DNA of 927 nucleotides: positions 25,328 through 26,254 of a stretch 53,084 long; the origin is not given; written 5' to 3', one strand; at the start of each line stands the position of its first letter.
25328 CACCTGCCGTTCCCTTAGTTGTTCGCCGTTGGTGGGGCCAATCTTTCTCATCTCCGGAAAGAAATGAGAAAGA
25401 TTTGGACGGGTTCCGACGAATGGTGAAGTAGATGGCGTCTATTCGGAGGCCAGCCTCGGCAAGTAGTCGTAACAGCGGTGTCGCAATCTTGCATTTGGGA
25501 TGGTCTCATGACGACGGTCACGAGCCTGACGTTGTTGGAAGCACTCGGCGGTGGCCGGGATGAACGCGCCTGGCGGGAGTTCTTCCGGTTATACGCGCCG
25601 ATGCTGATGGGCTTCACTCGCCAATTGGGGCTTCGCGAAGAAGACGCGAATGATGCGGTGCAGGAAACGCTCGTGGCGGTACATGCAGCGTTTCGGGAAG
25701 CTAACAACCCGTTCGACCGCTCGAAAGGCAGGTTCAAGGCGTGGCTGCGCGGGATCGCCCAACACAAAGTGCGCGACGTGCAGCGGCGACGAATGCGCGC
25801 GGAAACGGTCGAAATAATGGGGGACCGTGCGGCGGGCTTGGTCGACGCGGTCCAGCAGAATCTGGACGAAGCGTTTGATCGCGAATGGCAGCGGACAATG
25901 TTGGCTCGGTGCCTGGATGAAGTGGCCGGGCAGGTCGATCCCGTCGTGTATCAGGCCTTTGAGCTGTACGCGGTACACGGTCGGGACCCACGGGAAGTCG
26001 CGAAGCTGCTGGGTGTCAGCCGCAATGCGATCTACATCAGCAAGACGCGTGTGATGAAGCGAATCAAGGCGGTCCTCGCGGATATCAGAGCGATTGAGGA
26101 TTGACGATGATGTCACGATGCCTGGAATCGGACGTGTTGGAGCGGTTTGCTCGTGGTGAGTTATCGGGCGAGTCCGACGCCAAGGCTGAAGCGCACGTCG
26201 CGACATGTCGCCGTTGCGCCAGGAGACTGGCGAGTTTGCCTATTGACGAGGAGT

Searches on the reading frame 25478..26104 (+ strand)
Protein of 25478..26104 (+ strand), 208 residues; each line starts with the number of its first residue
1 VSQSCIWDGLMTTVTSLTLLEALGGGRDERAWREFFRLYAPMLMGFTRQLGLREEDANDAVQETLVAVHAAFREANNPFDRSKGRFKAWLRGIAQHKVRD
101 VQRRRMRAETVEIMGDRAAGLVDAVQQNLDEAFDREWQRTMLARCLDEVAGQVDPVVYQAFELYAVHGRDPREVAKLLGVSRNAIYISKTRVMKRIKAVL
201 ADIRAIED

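Call 6: search_protein_families(library=pfam, proteins=[window:25478-26104:+], max_evalue=0.01)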
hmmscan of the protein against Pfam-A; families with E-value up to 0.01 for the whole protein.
window:25478-26104:+ (208 aa): 4 families
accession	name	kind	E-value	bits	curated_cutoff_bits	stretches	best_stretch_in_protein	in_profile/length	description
PF04542.20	Sigma70_r2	-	1.2e-09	38.3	24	1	36-107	2-70/71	Sigma-70 region 2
PF08281.18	Sigma70_r4_2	-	6.8e-05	22.9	25.7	1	145-195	3-53/54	Sigma-70, region 4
PF07638.17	Sigma70_ECF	-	0.00031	21.1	21.1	1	19-186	7-169/185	ECF sigma factor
PF13384.12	HTH_23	-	0.0028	17.9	24.6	1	159-187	9-36/50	Homeodomain-like domain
